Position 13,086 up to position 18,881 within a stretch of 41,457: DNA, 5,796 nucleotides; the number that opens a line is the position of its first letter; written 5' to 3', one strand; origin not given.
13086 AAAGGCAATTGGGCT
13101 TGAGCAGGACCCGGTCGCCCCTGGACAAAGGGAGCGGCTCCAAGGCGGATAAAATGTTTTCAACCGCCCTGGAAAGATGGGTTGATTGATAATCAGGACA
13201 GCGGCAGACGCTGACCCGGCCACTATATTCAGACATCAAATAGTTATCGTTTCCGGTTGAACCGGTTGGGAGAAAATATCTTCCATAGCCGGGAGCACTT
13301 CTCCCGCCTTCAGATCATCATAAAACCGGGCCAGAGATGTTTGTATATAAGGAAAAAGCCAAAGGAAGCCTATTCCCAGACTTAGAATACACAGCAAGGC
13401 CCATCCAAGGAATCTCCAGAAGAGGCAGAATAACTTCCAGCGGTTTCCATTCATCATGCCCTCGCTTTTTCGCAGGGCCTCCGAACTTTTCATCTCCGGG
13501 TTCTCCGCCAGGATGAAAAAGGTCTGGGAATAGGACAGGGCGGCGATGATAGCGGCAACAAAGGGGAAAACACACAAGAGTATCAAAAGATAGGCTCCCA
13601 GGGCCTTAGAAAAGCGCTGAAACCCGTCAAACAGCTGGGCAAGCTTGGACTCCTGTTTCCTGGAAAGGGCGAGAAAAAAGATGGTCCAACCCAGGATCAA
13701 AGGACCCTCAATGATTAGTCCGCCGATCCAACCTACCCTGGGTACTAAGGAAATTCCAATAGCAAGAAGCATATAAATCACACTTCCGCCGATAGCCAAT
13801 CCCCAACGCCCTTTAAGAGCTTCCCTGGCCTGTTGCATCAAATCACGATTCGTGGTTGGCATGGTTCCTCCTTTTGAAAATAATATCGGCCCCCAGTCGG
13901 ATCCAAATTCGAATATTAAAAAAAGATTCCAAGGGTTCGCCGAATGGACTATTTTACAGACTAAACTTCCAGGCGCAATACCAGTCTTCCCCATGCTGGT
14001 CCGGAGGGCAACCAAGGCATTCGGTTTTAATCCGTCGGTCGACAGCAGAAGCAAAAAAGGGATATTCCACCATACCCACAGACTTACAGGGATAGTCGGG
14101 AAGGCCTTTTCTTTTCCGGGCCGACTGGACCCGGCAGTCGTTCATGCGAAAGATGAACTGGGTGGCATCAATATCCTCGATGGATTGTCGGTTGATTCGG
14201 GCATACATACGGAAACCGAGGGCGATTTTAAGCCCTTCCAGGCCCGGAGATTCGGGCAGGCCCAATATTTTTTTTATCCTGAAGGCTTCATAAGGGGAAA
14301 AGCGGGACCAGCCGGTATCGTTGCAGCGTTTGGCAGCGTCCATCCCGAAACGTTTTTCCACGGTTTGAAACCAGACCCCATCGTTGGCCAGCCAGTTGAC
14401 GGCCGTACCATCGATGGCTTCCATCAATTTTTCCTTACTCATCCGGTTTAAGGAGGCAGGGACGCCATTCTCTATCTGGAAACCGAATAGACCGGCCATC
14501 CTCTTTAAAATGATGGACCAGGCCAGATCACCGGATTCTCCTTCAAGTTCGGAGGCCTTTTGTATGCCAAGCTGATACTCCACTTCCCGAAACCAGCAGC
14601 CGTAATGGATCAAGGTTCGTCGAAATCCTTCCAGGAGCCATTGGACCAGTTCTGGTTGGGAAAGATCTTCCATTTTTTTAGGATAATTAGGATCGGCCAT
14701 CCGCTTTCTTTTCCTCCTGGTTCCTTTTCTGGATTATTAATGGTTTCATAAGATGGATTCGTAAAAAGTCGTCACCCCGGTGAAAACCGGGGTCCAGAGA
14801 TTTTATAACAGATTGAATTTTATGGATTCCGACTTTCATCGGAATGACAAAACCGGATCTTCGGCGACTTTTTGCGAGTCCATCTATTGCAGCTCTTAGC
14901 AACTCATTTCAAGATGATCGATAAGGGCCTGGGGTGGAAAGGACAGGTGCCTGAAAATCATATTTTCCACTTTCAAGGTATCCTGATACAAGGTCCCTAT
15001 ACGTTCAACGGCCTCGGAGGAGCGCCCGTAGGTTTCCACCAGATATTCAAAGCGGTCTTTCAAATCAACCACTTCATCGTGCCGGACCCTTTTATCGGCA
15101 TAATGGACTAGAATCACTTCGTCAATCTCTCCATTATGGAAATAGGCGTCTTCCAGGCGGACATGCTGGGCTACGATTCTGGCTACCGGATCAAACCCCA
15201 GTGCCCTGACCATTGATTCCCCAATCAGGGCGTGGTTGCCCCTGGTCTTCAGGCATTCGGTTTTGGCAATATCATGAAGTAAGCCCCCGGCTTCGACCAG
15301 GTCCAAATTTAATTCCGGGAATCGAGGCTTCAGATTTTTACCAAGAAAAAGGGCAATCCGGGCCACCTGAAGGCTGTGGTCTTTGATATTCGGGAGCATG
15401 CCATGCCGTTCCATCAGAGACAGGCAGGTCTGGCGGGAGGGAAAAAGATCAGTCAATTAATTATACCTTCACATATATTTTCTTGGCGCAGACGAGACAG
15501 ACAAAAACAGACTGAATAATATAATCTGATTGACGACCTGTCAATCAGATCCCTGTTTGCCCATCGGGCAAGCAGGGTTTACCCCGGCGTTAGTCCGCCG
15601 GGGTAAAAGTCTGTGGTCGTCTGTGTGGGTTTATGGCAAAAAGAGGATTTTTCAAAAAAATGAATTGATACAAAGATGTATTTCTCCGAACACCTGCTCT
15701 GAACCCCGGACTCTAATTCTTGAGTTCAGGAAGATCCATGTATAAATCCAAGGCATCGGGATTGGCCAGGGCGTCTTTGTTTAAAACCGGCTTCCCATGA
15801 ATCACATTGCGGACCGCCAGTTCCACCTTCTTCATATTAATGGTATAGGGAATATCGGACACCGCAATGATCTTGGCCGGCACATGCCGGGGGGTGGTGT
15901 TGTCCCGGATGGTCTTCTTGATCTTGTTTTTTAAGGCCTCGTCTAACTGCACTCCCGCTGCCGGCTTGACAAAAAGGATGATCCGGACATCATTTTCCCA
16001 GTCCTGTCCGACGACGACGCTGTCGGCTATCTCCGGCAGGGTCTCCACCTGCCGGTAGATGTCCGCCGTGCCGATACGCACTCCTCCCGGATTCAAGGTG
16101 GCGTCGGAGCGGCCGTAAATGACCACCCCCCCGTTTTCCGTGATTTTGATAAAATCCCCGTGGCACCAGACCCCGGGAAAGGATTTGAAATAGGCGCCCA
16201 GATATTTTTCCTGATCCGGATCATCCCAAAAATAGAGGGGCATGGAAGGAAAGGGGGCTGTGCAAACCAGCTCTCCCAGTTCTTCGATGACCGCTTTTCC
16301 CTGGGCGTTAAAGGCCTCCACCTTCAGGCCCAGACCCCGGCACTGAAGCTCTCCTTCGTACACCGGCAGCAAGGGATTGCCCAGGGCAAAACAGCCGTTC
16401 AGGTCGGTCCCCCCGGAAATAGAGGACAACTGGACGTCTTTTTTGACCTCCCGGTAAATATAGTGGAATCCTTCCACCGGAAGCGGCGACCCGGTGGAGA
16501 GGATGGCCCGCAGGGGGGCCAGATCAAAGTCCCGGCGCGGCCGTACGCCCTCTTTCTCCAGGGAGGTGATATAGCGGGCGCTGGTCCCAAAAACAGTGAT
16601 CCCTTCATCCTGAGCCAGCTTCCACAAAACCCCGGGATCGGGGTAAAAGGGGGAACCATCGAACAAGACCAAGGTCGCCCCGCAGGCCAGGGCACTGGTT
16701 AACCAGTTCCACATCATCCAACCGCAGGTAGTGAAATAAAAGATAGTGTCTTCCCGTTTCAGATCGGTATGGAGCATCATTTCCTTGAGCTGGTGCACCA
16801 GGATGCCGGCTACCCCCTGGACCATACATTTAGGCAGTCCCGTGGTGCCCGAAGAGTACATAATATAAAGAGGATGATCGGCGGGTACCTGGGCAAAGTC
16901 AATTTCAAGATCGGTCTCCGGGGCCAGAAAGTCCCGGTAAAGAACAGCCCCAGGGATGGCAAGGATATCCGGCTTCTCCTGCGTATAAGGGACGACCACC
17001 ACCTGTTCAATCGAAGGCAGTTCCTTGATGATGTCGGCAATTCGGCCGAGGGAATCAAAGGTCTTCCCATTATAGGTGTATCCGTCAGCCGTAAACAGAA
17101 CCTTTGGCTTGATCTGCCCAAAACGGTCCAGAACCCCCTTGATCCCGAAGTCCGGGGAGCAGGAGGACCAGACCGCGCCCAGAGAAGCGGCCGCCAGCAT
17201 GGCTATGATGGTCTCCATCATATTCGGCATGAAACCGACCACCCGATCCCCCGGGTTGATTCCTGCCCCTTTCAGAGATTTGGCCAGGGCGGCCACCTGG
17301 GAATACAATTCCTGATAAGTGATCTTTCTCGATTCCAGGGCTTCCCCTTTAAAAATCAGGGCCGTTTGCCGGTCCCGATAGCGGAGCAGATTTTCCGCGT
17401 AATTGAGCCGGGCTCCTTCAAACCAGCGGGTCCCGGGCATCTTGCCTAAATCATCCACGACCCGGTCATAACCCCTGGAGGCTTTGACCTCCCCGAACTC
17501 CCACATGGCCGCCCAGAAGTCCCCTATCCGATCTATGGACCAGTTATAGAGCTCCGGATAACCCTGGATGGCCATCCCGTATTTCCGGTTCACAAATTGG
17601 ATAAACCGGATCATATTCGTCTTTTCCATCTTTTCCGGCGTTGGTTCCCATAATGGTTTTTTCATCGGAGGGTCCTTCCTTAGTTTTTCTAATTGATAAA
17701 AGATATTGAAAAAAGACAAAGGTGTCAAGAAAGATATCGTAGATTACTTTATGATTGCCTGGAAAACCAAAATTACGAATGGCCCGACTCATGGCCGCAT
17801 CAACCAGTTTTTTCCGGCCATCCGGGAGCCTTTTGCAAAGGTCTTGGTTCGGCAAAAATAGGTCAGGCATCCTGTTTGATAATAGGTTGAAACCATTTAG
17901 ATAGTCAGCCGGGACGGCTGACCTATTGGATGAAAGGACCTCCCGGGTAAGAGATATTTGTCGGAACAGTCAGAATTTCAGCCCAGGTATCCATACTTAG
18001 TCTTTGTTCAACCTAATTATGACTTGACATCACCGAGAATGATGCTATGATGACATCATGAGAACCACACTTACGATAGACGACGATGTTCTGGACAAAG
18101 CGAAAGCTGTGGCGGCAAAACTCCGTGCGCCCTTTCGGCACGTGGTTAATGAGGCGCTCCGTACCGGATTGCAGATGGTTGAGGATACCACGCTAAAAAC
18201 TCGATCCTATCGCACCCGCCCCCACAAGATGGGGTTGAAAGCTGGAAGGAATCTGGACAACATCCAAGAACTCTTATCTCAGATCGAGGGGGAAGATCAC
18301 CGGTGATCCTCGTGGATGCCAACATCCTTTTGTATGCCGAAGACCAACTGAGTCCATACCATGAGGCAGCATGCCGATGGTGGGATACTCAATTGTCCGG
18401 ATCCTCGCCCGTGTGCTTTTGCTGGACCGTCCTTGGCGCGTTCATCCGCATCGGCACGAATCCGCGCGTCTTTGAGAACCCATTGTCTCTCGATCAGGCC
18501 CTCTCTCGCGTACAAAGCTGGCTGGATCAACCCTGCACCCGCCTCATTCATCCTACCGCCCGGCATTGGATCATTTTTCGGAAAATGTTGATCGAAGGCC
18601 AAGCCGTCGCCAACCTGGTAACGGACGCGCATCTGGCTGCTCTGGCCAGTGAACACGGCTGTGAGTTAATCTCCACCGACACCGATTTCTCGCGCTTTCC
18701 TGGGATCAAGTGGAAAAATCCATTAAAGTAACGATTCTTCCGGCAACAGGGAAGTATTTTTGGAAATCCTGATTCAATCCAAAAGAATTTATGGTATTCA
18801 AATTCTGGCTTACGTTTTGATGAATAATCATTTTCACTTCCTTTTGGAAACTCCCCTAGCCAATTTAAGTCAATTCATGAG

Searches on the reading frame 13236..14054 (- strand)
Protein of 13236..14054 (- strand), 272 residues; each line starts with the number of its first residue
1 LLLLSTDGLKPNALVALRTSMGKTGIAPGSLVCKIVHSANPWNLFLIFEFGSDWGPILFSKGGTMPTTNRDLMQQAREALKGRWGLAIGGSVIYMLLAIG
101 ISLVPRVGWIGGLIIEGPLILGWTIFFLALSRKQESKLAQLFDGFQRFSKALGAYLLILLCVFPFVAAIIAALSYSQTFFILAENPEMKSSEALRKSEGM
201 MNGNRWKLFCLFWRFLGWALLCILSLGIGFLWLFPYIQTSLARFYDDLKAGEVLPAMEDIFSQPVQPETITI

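Call 12: search_protein_families(library=pfam, proteins=[window:13236-14054:-], max_evalue=0.001)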
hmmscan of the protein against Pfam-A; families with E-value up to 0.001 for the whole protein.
window:13236-14054:- (272 aa): 1 family
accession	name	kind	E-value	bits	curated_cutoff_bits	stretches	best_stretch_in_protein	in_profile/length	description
PF06161.16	DUF975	-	1.2e-34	120.7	34.8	2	167-250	158-241/243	Protein of unknown function (DUF975)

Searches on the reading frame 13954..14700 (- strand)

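Call 12: search_protein_families(library=pfam, proteins=[window:13954-14700:-], max_evalue=0.001)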
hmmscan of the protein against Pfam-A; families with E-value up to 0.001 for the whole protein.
window:13954-14700:- (248 aa): 1 family
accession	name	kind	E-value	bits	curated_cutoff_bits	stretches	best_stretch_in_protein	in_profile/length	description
PF19620.4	DUF6125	-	1.5e-73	246.6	27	2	86-248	2-164/164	Family of unknown function (DUF6125)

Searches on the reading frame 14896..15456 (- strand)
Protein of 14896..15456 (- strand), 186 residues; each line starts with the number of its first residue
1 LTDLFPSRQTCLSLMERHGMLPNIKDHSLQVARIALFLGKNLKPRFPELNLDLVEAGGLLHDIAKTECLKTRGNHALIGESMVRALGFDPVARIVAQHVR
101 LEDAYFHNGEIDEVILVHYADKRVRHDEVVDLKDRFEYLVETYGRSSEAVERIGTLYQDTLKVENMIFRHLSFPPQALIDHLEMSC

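Call 12: search_protein_families(library=pfam, proteins=[window:14896-15456:-], max_evalue=0.001)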
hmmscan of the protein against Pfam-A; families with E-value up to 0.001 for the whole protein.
window:14896-15456:- (186 aa): 1 family
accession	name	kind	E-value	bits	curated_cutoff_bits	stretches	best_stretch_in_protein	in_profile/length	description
PF01966.28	HD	-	1.7e-12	48.1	22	1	26-122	3-112/116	HD domain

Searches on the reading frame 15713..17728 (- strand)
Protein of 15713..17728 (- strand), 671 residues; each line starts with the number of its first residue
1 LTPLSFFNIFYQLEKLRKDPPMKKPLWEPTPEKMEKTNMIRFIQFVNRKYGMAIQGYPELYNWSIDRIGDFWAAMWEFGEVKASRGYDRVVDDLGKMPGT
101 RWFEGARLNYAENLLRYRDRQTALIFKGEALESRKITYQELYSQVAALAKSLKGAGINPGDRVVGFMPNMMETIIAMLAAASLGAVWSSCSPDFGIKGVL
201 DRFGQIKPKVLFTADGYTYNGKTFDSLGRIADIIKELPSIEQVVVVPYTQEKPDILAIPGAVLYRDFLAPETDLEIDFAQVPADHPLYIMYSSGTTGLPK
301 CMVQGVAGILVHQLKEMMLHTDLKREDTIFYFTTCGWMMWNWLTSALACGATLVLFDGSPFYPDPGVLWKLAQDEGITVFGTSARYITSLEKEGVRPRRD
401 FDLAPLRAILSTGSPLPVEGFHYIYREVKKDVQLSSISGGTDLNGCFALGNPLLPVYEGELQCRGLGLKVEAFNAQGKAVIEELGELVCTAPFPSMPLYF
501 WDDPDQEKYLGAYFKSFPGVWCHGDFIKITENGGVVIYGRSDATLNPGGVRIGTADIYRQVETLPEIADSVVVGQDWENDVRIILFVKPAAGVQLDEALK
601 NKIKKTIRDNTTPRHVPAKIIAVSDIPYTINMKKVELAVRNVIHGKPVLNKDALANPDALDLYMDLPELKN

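Call 12: search_protein_families(library=pfam, proteins=[window:15713-17728:-], max_evalue=0.001)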
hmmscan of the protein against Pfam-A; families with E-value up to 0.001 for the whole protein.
window:15713-17728:- (671 aa): 3 families
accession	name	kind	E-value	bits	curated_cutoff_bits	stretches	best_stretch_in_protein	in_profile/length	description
PF00501.34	AMP-binding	-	1.3e-44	153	29.9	1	120-439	10-320/384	AMP-binding enzyme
PF16177.11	ACAS_N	-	3.9e-12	46.2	27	1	57-113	1-54/55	Acetyl-coenzyme A synthetase N-terminus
PF13193.12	AMP-binding_C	-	1.9e-05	25.9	24.5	1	563-633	8-76/76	AMP-binding enzyme C-terminal domain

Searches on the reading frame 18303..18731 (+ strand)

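Call 12: search_protein_families(library=pfam, proteins=[window:18303-18731:+], max_evalue=0.001)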
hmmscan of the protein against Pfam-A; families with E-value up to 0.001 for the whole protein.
window:18303-18731:+ (142 aa): 1 family
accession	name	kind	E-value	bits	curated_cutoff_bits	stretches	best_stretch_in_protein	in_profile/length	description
PF01850.27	PIN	-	3e-11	44.4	23.6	1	2-133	1-118/120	PIN domain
